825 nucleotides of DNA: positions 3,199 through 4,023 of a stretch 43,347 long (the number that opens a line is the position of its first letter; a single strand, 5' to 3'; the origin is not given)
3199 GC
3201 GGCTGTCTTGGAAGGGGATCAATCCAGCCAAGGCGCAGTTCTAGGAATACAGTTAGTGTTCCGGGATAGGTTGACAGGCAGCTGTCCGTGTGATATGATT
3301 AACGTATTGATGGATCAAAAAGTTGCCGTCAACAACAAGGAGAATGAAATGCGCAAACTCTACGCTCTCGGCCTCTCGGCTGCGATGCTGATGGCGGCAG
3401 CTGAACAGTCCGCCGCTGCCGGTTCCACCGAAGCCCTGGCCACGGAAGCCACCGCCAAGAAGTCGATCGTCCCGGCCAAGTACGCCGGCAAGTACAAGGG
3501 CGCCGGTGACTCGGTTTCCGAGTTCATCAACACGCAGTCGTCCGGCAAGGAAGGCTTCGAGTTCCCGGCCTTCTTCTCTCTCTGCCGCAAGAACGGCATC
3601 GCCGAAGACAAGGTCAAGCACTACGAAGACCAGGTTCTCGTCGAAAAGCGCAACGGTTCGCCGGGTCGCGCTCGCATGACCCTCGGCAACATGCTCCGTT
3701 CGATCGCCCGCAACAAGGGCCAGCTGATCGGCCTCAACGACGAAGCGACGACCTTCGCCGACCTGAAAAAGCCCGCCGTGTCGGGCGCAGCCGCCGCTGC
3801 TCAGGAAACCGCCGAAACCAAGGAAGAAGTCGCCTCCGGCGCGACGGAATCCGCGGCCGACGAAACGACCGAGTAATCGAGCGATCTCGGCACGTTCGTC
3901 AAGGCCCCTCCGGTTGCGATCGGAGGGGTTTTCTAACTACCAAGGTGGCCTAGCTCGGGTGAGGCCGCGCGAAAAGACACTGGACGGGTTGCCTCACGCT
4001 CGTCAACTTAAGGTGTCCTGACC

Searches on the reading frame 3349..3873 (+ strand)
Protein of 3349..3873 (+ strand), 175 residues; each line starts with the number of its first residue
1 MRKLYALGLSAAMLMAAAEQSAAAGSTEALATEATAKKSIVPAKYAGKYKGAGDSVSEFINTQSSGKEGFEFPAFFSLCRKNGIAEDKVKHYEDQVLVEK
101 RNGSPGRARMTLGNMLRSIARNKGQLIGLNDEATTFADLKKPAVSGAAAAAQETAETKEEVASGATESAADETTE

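Call 10: search_protein_families(library=pfam, proteins=[window:3349-3873:+], max_evalue=1)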
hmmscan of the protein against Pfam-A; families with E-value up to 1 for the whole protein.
window:3349-3873:+ (175 aa): 0 families

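Call 11: search_protein_families(library=phrogs, proteins=[window:3349-3873:+], max_evalue=0.1)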
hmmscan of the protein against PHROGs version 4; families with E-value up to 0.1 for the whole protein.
window:3349-3873:+ (175 aa): 0 families

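Call 64: search_protein_families(library=ncbifam, proteins=[window:3349-3873:+], max_evalue=1)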
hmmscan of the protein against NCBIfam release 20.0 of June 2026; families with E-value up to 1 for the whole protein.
window:3349-3873:+ (175 aa): 0 families

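Call 65: search_protein_families(library=padloc, proteins=[window:3349-3873:+], max_evalue=1)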
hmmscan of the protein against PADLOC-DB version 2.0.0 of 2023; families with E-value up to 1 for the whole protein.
window:3349-3873:+ (175 aa): 1 family
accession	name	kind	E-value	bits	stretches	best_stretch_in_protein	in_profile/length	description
PDLC04964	PDC-S23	-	0.017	12.3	1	90-158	174-242/331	-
